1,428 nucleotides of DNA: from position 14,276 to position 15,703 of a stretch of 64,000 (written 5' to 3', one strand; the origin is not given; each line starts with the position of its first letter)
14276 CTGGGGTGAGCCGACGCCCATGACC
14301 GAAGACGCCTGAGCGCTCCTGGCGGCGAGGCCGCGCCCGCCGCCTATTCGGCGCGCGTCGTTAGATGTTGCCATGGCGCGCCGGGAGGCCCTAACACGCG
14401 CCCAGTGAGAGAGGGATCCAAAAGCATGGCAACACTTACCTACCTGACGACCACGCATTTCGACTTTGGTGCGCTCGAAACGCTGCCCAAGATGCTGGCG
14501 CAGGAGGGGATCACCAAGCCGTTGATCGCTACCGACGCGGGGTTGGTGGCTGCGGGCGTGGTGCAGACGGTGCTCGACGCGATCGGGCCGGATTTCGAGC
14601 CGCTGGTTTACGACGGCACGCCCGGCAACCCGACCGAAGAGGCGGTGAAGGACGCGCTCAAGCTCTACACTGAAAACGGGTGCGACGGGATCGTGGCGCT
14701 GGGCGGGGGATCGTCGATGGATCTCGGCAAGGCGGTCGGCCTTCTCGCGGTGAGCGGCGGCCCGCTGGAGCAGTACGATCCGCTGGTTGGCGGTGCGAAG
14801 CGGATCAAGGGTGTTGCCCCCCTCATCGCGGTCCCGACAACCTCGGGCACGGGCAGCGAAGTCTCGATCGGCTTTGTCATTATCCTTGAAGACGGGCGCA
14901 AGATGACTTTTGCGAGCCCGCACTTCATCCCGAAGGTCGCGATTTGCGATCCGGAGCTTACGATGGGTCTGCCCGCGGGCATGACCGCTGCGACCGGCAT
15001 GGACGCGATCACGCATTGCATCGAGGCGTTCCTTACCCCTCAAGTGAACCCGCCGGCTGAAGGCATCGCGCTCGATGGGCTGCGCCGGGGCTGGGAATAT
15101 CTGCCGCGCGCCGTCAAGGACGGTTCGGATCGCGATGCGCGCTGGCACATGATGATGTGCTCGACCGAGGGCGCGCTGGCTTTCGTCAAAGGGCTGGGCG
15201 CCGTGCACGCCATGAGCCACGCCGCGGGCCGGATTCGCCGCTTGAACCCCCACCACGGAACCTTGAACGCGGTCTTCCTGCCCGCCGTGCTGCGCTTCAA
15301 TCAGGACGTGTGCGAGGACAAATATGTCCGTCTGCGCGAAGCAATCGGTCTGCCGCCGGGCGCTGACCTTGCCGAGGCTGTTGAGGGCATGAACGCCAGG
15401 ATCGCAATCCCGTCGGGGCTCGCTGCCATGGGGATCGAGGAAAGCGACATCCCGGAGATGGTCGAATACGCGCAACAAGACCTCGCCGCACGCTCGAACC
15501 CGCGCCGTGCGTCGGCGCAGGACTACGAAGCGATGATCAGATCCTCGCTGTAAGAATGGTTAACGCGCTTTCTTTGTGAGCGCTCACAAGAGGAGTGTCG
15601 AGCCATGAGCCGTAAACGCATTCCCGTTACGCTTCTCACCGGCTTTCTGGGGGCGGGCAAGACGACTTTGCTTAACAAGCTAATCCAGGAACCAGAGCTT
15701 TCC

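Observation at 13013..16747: Two COG0523 metallochaperone paralogs flank an Fe-type alcohol dehydrogenase, with Zur-like and perfect-palindrome operators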

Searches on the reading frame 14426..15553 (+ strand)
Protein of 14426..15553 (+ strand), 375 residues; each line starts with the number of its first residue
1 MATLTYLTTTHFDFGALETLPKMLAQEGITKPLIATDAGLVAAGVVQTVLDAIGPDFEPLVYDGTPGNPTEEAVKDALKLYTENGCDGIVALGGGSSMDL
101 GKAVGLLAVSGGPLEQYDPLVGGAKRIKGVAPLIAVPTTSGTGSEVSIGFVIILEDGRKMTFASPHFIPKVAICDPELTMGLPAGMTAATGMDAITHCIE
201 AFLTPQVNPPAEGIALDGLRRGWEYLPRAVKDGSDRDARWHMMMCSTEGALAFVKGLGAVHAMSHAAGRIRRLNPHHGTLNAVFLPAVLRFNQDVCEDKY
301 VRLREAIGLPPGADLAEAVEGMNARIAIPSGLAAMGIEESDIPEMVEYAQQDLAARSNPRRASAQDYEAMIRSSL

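Call 6: search_protein_families(library=pfam, proteins=[window:14426-15553:+])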
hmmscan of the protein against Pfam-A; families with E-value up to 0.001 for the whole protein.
window:14426-15553:+ (375 aa): 3 families
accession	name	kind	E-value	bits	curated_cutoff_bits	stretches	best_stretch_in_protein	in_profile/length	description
PF00465.25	Fe-ADH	-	7.1e-43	146.5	31.3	1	9-176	3-168/168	Iron-containing alcohol dehydrogenase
PF25137.1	ADH_Fe_C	-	2.1e-33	116.1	27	1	187-374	1-193/194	Fe-containing alcohol dehydrogenase family, C-terminal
PF13685.12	Fe-ADH_2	-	4.9e-09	36.8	28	1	14-105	4-94/149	Iron-containing alcohol dehydrogenase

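Call 7: search_protein_families(library=ncbifam, proteins=[window:14426-15553:+])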
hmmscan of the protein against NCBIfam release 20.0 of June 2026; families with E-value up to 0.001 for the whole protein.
window:14426-15553:+ (375 aa): 15 families
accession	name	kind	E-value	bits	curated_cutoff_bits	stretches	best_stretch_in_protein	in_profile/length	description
NF058672.1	4HyButDHCUPNE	equivalog_domain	3.1e-155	517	500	1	1-375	1-378/378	4-hydroxybutyrate dehydrogenase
TIGR02638.1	lactal_redase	equivalog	1.6e-76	257.6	523.15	1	8-368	8-376/379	lactaldehyde reductase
NF053866.1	CholDhdGbsBBac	equivalog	1.4e-71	241.2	550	1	8-374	16-390/392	choline dehydrogenase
NF041833.1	Fe_ADH_ErcA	equivalog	9.5e-71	238.9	550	1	14-372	15-379/382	alcohol dehydrogenase-like regulatory protein ErcA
NF007911.0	PRK10624.1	equivalog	8.7e-69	232.3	537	1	8-372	9-379/382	lactaldehyde reductase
NF007363.0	PRK09860.1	equivalog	3.5e-59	200.9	581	1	16-373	18-381/383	L-threonine dehydrogenase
NF010378.0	PRK13805.1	equivalog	9.6e-53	179.2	951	1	10-372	465-861/872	bifunctional acetaldehyde-CoA/alcohol dehydrogenase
NF011998.0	PRK15454.1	equivalog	2.5e-51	174.7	556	1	27-365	47-385/395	ethanolamine utilization ethanol dehydrogenase EutG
NF050025.1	SulfAcetaldRedSarD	equivalog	7.4e-44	150.1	700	1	14-372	15-382/385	sulfoacetaldehyde reductase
TIGR03405.1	Phn_Fe-ADH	equivalog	2.4e-41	141.7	423.7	1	10-351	7-345/355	iron-containing alcohol dehydrogenase PsrA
TIGR04266.1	NDMA_methanol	equivalog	4.8e-32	111.3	625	1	26-309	35-320/420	NDMA-dependent methanol dehydrogenase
NF011717.0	PRK15138.1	equivalog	3.1e-25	89.1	645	1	12-347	14-358/387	alcohol dehydrogenase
NF041822.1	daptide_DH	equivalog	1.5e-14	53.7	300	1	34-195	5-168/363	daptide-type RiPP biosynthesis dehydogenase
NF006941.0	PRK09423.1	subfamily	1.9e-07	30.2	336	1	60-105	59-104/367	glycerol dehydrogenase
NF047954.1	PrpdilGlycDhGldA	equivalog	0.00023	20.5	700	0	67-105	66-104/365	bifunctional L-1,2-propanediol dehydrogenase/glycerol dehydrogenase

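Call 12: find_related_loci(query=window:14426-15553:+, collection=genome_contigs, flank=6000)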
Query window:14426-15553:+ (375 aa) in genome_contigs; peptide patterns used: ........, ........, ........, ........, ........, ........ (x = any residue, [..] = any of these).
266 stretches matched a pattern; 213 encode a relative of the query (tblastn E <= 1e-3); the best 80 are kept; 80 distinct loci.
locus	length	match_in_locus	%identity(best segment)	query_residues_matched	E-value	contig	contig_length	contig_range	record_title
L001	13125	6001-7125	90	1-375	0e+0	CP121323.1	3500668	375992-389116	MAG: Erythrobacter sp. isolate NCC532_bact_1512 chromosome, complete genome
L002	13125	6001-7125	89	1-375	0e+0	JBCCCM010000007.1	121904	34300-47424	MAG: Pseudomonadota bacterium isolate P01_A01_bin.6 k141_1207894_length_121904_cov_60.1865, whole genome shotgun sequenc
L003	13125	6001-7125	87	1-375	0e+0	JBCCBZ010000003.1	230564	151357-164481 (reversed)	MAG: Pseudomonadota bacterium isolate P01_A01_bin.47 k141_1964605_length_230564_cov_45.1433, whole genome shotgun sequen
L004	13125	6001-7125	86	1-375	0e+0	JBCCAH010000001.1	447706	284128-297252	MAG: Pseudomonadota bacterium isolate P01_A01_bin.136 k141_191766_length_447706_cov_177.6089, whole genome shotgun seque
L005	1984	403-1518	84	1-372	0e+0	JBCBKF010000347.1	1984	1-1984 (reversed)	MAG: Pseudomonadota bacterium isolate J06627_18 NODE_347_length_1984_cov_4.320923, whole genome shotgun sequence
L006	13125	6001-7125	83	1-375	0e+0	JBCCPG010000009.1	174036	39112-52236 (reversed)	MAG: Pseudomonadota bacterium isolate P01_D01_bin.122 k141_2826369_length_174036_cov_22.4589, whole genome shotgun seque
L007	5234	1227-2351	83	1-375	0e+0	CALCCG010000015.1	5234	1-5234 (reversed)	MAG TPA_asm: uncultured Erythrobacter sp. isolate SRR3401492_bin.41_CONCOCT_v1.1_MAG genome assembly, contig: ERZ1740065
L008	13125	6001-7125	82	1-375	0e+0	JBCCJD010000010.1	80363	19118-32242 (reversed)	MAG: Pseudomonadota bacterium isolate P01_C01_bin.105 k141_1250702_length_80363_cov_31.3942, whole genome shotgun sequen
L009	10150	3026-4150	81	1-375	0e+0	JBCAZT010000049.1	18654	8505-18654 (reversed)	MAG: Pseudomonadota bacterium isolate J06570_10 NODE_49_length_18654_cov_4.733918, whole genome shotgun sequence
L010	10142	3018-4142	81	1-375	0e+0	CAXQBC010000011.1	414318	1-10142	MAG: Alteriqipengyuania sp. isolate 02um_C4D0804_8.8 genome assembly, contig: k127_229763, whole genome shotgun sequence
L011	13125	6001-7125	81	1-375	0e+0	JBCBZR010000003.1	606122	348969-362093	MAG: Pseudomonadota bacterium isolate P01_A01_bin.120 k141_1364208_length_606122_cov_78.9252, whole genome shotgun seque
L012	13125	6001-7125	81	1-375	0e+0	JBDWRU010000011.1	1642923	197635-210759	MAG: Erythrobacter sp. isolate AQ.13.M.D6_48_65 AQ_13_M_D6_48_65_000000000011, whole genome shotgun sequence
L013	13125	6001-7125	81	1-375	0e+0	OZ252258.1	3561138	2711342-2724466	MAG: Erythrobacter sp. isolate 9b738c14-747b-43ec-9f63-e9a0436dce42 genome assembly, chromosome: 1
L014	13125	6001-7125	81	1-375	0e+0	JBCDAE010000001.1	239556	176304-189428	MAG: Pseudomonadota bacterium isolate P01_F01_bin.51 k141_3268673_length_239556_cov_28.5525, whole genome shotgun sequen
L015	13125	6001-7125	81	1-375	0e+0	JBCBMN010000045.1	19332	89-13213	MAG: Pseudomonadota bacterium isolate J06630_10 NODE_45_length_19332_cov_6.816246, whole genome shotgun sequence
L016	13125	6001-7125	81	1-375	0e+0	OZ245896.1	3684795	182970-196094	MAG: Erythrobacter sp. isolate a8d39389-26aa-43b3-9e75-8f06f0a138e1 genome assembly, chromosome: 1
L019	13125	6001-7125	79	1-375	0e+0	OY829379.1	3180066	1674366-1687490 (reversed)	MAG: Erythrobacter sp. isolate ee9c4741-f296-4909-b434-25d93b811455 genome assembly, chromosome: 1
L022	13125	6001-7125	78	1-375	0e+0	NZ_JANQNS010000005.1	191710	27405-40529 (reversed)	MAG: Parasphingopyxis sp. isolate IP29b_bin.104 k99_2302766, whole genome shotgun sequence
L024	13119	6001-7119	78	1-375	0e+0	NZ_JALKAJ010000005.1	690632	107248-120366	Qipengyuania sp. S6317L1 scaffold, whole genome shotgun sequence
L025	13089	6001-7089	79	11-375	0e+0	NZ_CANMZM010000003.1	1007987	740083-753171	Uncultured Erythrobacter sp. isolate 2-490-G.fasta NODE_3, whole genome shotgun sequence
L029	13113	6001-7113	72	1-371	1e-179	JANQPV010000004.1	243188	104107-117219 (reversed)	MAG: Alphaproteobacteria bacterium isolate IP29b_bin.177 k99_2473751, whole genome shotgun sequence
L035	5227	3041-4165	66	1-375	6e-160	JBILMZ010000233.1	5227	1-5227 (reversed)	MAG: Micropepsaceae bacterium isolate ME2017-09-07_3300037541_group7_bin61 Rohwer_bin1908_scaffold_27126_c1, whole genom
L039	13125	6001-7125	63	1-375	9e-156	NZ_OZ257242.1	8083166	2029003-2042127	MAG: Reyranella sp. isolate b5110c16-a26b-47f6-9828-dbeb5a2aa157 chromosome 1, complete sequence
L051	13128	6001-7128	58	1-375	4e-137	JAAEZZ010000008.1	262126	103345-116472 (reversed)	MAG: Alphaproteobacteria bacterium isolate P03SWT1bin.4 NODE_20_length_262126_cov_24.5152, whole genome shotgun sequence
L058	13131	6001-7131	56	1-375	2e-134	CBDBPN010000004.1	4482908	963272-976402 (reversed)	MAG: Pseudomonadales bacterium isolate 2ce4bf40-c7db-479d-8486-3b8447665951 genome assembly, contig: contig_4, whole gen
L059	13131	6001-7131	55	1-375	2e-134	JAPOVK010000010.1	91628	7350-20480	MAG: Gammaproteobacteria bacterium isolate COS1_bin_18 NODE_177_length_91628_cov_28.4498, whole genome shotgun sequence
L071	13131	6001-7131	54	1-375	6e-132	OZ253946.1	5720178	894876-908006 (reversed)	MAG: Pseudomonadales bacterium isolate 926f935b-df41-466c-a5c1-31c2d9e2efa3 genome assembly, chromosome: 1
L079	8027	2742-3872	54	1-375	9e-130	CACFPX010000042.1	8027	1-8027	K189A clade bacterium isolate AG-414-F10 genome assembly, contig: AG-414-F10_NODE_42, whole genome shotgun sequence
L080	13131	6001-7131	53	1-375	2e-129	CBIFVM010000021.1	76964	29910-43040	MAG TPA_asm: uncultured Pseudomonas sp. isolate ERR14720252_binner12_Refined_13 genome assembly, contig: ERZ27336788.69,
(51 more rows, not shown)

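Call 24: search_protein_families(library=pfam, proteins=[L051:2999-4870:-, L024:2333-4531:-, L058:3452-5434:-, L006:3392-5848:-, L024:8626-9039:+, L024:9036-10028:+, L025:10445-11074:-, L025:9189-10448:-, L024:7126-8505:-, L051:4976-5653:-], max_evalue=0.00001)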
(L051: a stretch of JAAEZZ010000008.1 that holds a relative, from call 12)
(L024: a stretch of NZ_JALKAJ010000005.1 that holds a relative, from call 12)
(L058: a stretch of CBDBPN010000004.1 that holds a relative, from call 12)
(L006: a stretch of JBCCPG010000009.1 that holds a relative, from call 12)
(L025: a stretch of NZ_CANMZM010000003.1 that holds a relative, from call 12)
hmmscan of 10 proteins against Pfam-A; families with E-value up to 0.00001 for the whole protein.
L051:2999-4870:- (623 aa): 4 families
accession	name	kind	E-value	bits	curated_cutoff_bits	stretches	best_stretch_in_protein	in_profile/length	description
PF00005.33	ABC_tran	-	6.9e-64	215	25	2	322-473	2-136/137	ABC transporter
PF08352.17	oligo_HPY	-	3.4e-17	63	27.1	2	525-561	1-36/65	Oligopeptide/dipeptide transporter, C-terminal region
PF13304.12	AAA_21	-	7e-08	33.3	27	0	162-228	235-303/304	AAA domain, putative AbiEii toxin, Type IV TA system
PF02463.25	SMC_N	-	7.4e-07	29.2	40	0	335-515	28-208/220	RecF/RecN/SMC N terminal domain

L024:2333-4531:- (732 aa): 2 families
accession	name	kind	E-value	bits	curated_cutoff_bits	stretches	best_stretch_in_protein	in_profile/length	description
PF10459.15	Peptidase_S46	-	8.4e-247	821.7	22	1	28-729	1-697/698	Peptidase S46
PF13365.12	Trypsin_2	-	7.9e-08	33.6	27.6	0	656-681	119-144/144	Trypsin-like peptidase domain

L058:3452-5434:- (660 aa): 2 families
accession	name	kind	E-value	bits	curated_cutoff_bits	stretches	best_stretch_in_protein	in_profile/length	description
PF00593.30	TonB_dep_Rec_b-barrel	-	3.1e-26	93.7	27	1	189-619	19-435/436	TonB dependent receptor-like, beta-barrel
PF07715.20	Plug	-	9.3e-17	61.9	23.9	1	53-159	4-107/107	TonB-dependent Receptor Plug Domain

L006:3392-5848:- (818 aa): 1 family
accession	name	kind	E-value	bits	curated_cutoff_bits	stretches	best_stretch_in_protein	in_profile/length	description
PF01433.26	Peptidase_M1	-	4.8e-14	52.9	27.7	1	386-589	6-218/218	Peptidase family M1 domain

L024:8626-9039:+ (137 aa): 1 family
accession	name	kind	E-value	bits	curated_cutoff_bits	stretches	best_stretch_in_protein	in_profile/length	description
PF03203.19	MerC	-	6.1e-16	59.4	27.6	1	27-130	1-104/108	MerC mercury resistance protein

L024:9036-10028:+ (330 aa): 2 families
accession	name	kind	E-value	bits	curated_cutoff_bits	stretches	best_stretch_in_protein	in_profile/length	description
PF00710.25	Asparaginase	-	1e-51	175.6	22.5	1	7-195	1-187/193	Asparaginase, N-terminal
PF17763.6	Asparaginase_C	-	4.8e-29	101.1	34.6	1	216-327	1-114/114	Glutaminase/Asparaginase C-terminal domain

L025:10445-11074:- (209 aa): 3 families
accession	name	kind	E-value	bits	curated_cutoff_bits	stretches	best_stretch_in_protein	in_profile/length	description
PF00005.33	ABC_tran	-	1.1e-33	117.2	25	1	18-158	1-137/137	ABC transporter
PF13304.12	AAA_21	-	2.7e-08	34.7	27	0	98-192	187-302/304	AAA domain, putative AbiEii toxin, Type IV TA system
PF02463.25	SMC_N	-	7.1e-06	26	40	0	106-196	119-205/220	RecF/RecN/SMC N terminal domain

L025:9189-10448:- (419 aa): 2 families
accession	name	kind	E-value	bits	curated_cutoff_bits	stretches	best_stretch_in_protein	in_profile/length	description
PF12704.14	MacB_PCD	-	2.1e-13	51.5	27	1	16-200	1-176/207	MacB-like periplasmic core domain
PF02687.27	FtsX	-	1.9e-11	44.5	25.5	1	293-412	2-120/120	FtsX-like permease C-terminal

L024:7126-8505:- (459 aa): 1 family
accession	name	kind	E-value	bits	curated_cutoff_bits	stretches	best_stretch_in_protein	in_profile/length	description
PF05787.19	PhoX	-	5.5e-74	250.6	24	2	155-446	150-514/515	Alkaline phosphatase PhoX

L051:4976-5653:- (225 aa): 2 families
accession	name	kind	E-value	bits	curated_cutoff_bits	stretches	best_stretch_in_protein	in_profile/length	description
PF03922.20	OmpW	-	5.2e-43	147.7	24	1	32-225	6-195/195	OmpW family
PF13505.12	OMP_b-brl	-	3.5e-10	40.8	28.7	1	29-225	20-175/175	Outer membrane protein beta-barrel domain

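Call 25: search_protein_families(library=pfam, proteins=[L051:7204-7626:+, L051:7630-8013:-, L051:8206-9519:+, L058:5507-5950:-, L058:1932-3422:-, L006:7125-8333:+, L039:7137-7625:+, L039:3857-4504:+, L059:6974-8203:+, L059:23-1183:+], max_evalue=0.00001)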
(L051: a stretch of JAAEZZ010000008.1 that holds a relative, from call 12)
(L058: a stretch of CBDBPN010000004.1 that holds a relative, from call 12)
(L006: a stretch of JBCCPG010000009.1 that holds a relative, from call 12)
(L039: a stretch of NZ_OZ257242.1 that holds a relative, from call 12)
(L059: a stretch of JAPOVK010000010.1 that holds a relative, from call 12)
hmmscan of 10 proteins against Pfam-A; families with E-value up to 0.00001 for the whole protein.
L051:7204-7626:+ (140 aa): 0 families

L051:7630-8013:- (127 aa): 0 families

L051:8206-9519:+ (437 aa): 1 family
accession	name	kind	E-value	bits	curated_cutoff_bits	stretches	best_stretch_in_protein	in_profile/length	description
PF06850.17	PHB_depo_C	-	9e-91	303.3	27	1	214-415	1-201/203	PHB de-polymerase C-terminus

L058:5507-5950:- (147 aa): 0 families

L058:1932-3422:- (496 aa): 1 family
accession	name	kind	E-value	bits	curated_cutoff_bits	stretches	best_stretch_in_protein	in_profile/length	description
PF03929.21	PepSY_TM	-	2.3e-09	38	28.8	1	7-466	2-292/295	PepSY-associated TM region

L006:7125-8333:+ (402 aa): 3 families
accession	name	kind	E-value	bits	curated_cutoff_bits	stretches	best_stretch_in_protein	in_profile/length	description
PF02770.24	Acyl-CoA_dh_M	-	5.5e-19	68.6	33.3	1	127-222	1-97/97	Acyl-CoA dehydrogenase, middle domain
PF02771.21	Acyl-CoA_dh_N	-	9.7e-18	65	22.9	1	7-123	2-113/113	Acyl-CoA dehydrogenase, N-terminal domain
PF00441.29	Acyl-CoA_dh_1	-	1.2e-16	61.7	22.4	1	234-398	1-148/150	Acyl-CoA dehydrogenase, C-terminal domain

L039:7137-7625:+ (162 aa): 0 families

L039:3857-4504:+ (215 aa): 1 family
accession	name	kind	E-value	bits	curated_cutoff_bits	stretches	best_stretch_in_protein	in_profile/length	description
PF08856.16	DUF1826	-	4.2e-46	157.8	22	1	20-208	2-201/202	Protein of unknown function (DUF1826)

L059:6974-8203:+ (409 aa): 1 family
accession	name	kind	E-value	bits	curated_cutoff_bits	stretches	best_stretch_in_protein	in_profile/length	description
PF00528.27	BPD_transp_1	-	1.6e-25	90.3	26.4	1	221-402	1-182/184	Binding-protein-dependent transport system inner membrane component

L059:23-1183:+ (386 aa): 2 families
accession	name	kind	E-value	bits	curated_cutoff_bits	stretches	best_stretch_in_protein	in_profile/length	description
PF02492.25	cobW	-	4.5e-36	124.6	20.7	1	1-122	57-179/180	CobW/HypB/UreG, nucleotide-binding domain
PF07683.19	CobW_C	-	3e-26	91.5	22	1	293-385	2-94/94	Cobalamin synthesis protein cobW C-terminal domain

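Call 30: search_solved_structures(query=window:14426-15553:+, max_evalue=1e-20)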
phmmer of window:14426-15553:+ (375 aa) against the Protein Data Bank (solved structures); distinct sequences matched with E-value up to 1e-20: 33.
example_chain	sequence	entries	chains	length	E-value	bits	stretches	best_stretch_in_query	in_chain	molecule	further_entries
8zrl_A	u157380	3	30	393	4.4e-64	220.2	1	12-373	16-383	NAD-dependent methanol dehydrogenase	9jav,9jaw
8zwd_B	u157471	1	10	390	2e-60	208.2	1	14-374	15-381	NAD(P)-dependent methanol dehydrogenase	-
3owo_A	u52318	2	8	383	4.7e-57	197.1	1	11-373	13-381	Alcohol dehydrogenase 2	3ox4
3bfj_A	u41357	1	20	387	4e-55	190.8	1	23-373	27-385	1,3-propanediol oxidoreductase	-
7qls_AAA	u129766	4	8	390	1.3e-54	189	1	9-368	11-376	Lactaldehyde reductase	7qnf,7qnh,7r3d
7qlq_AAA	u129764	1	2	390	1.8e-54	188.6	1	9-368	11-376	Lactaldehyde reductase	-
1rrm_A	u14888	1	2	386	3.2e-54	187.8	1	9-368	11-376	Lactaldehyde reductase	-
2bi4_A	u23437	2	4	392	3.4e-54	187.7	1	9-368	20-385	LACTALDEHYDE REDUCTASE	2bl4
7qlg_AAA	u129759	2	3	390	6.6e-54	186.7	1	9-368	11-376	Lactaldehyde reductase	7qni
5br4_A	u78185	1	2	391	7.7e-54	186.5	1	9-368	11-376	Lactaldehyde reductase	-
7qnj_AAA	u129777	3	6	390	1.5e-53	185.6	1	9-368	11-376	Lactaldehyde reductase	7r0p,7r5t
9ldl_C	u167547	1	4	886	8e-47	163.4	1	14-362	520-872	Aldehyde dehydrogenase family protein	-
4fr2_A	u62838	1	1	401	2.3e-41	145.5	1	12-368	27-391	1,3-propanediol dehydrogenase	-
9knp_A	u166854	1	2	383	1.2e-40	143.1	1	7-368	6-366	375aa long hypothetical alchol dehydrogenase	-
3zdr_A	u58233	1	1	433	4.9e-39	137.8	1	11-360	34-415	ALCOHOL DEHYDROGENASE DOMAIN OF THE BIFUNCTIONAL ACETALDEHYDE DEHYDROGENASE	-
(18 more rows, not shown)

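Call 55: search_protein_families(library=pfam, proteins=[L051:10297-11127:-, L051:11956-12651:+, L080:660-2291:+, L012:1293-4604:-, L022:2160-4313:-, L013:3575-4375:-, L016:2889-4250:-, L022:11794-12696:-, L059:1171-2211:+, L051:9516-10175:-], max_evalue=0.00001)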
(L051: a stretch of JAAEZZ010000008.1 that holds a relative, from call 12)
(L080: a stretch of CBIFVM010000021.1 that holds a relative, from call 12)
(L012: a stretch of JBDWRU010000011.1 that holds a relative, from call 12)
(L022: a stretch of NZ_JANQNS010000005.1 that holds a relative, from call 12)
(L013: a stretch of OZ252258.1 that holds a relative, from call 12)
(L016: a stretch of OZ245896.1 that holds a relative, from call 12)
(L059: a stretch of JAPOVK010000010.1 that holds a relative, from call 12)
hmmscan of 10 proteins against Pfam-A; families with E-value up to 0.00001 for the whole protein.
L051:10297-11127:- (276 aa): 1 family
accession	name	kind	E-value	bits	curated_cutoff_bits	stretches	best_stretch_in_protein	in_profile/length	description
PF02535.28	Zip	-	3.1e-20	73.1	35.1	1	101-242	174-322/323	ZIP Zinc transporter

L051:11956-12651:+ (231 aa): 2 families
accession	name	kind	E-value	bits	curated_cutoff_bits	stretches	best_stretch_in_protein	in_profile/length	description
PF00005.33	ABC_tran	-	3.4e-30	105.9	25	1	26-177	5-137/137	ABC transporter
PF13304.12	AAA_21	-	3.4e-09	37.6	27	0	146-211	235-302/304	AAA domain, putative AbiEii toxin, Type IV TA system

L080:660-2291:+ (543 aa): 3 families
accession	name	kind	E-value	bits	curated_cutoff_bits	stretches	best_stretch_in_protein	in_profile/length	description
PF00015.26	MCPsignal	-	9.1e-40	136.7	34.6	1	333-509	9-171/172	Methyl-accepting chemotaxis protein (MCP) signalling domain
PF12729.13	4HB_MCP_1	-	3.7e-19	69.4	27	1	12-181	4-175/181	Four helix bundle sensory module for signal transduction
PF00672.30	HAMP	-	3.9e-11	43.5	25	1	212-262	2-52/53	HAMP domain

L012:1293-4604:- (1103 aa): 4 families
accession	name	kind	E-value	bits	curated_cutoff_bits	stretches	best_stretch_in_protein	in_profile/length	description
PF15902.12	Sortilin-Vps10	-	1.4e-32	113.5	33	2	144-269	3-115/446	Sortilin, neurotensin receptor 3,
PF15899.11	BNR_6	-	5.5e-09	35.7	27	0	533-544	1-12/14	BNR-Asp box repeat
PF02012.26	BNR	-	1.2e-07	31.1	27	0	196-206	1-11/12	BNR/Asp-box repeat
PF13860.13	FlgD_ig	-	5.3e-06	26.8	27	0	848-894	15-62/79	FlgD Ig-like domain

L022:2160-4313:- (717 aa): 1 family
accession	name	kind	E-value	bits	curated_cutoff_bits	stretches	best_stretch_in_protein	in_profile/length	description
PF01432.26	Peptidase_M3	-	2.1e-116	390.4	27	1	269-714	2-456/457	Peptidase family M3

L013:3575-4375:- (266 aa): 2 families
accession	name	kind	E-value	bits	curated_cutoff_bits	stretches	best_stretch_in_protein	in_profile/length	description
PF00520.37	Ion_trans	-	9.3e-44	149.9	25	1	20-234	2-238/241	Ion transport protein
PF08016.18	PKD_channel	-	1.3e-07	31.7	22.4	1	106-231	103-224/225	Polycystin cation channel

L016:2889-4250:- (453 aa): 3 families
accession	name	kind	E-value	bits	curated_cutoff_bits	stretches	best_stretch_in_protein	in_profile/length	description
PF04575.19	SlipAM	-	6.9e-09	36.1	22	0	176-304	8-135/288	Surface lipoprotein assembly modifier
PF24575.1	TPR_Slam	-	2.7e-07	31.4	35.2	0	92-140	56-104/104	Surface lipoprotein assembly modifier, N-terminal TPR repeats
PF14559.12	TPR_19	-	5.1e-06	27.2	25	1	105-148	13-56/68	Tetratricopeptide repeat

L022:11794-12696:- (300 aa): 1 family
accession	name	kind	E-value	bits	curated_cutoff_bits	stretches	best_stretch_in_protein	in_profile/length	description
PF02649.19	GCHY-1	-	1.8e-66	224.8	25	1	7-295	1-260/260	Type I GTP cyclohydrolase folE2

L059:1171-2211:+ (346 aa): 30 families (the best 25 are shown)
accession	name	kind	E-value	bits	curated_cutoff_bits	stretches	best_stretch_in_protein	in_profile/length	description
PF25174.1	Beta-prop_THOC3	-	2.5e-41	141.9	305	2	108-302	3-201/272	THOC3 beta-propeller domain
PF00400.38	WD40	-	1.1e-27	95.6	27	0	63-92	9-38/39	WD domain, G-beta repeat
PF25173.1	Beta-prop_WDR3_1st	-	7.5e-25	88.1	154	2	162-254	4-99/184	WDR3 first beta-propeller domain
PF24814.1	WD40_Prp19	-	4.1e-24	85.5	320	1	64-254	5-205/281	Prp19 WD40 domain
PF24807.1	WD40_CDC20-Fz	-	1e-22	81.3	200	1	97-258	39-212/292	CDC20/Fizzy WD40 domain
PF24817.1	WD40_WDHD1_1st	-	6.2e-21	75.3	109.9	1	63-175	126-252/291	WDHD1 first WD40 domain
PF23414.1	Beta-prop_EML_2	-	1.2e-18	67.9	90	2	67-159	41-136/266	Echinoderm microtubule-associated protein second beta-propeller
PF12894.13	ANAPC4_WD40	-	3.5e-15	56.5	22.9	0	54-116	26-89/91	Anaphase-promoting complex subunit 4 WD40 domain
PF23409.1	Beta-prop_EML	-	1.5e-13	51.3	88.2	0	32-95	166-228/267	Echinoderm microtubule-associated protein first beta-propeller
PF24105.1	Beta-prop_CAF1B_HIR1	-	1.4e-11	44.5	80.5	0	64-130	129-195/383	CAF1B/HIR1 beta-propeller domain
PF24782.2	WD40_MABP1-WDR62_2nd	-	4e-11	42.9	290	1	64-301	87-341/341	MABP1/WDR62 second WD40 domain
PF25047.1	Beta-prop_TEP1_2nd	-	8.5e-11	41.9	89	0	201-303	12-121/255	TEP-1 second beta-propeller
PF25172.1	Beta-prop_WDR3_2nd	-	1.1e-10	41.7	140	0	111-219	3-113/293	WDR3 second beta-propeller domain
PF25391.1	WD40_Gbeta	-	1.7e-10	40.9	150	1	67-250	57-249/340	G protein beta WD-40 repeat protein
PF25175.1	Beta-prop_WDR5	-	5.3e-10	39.5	250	1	107-249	10-158/296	WDR5 beta-propeller domain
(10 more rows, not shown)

L051:9516-10175:- (219 aa): 0 families
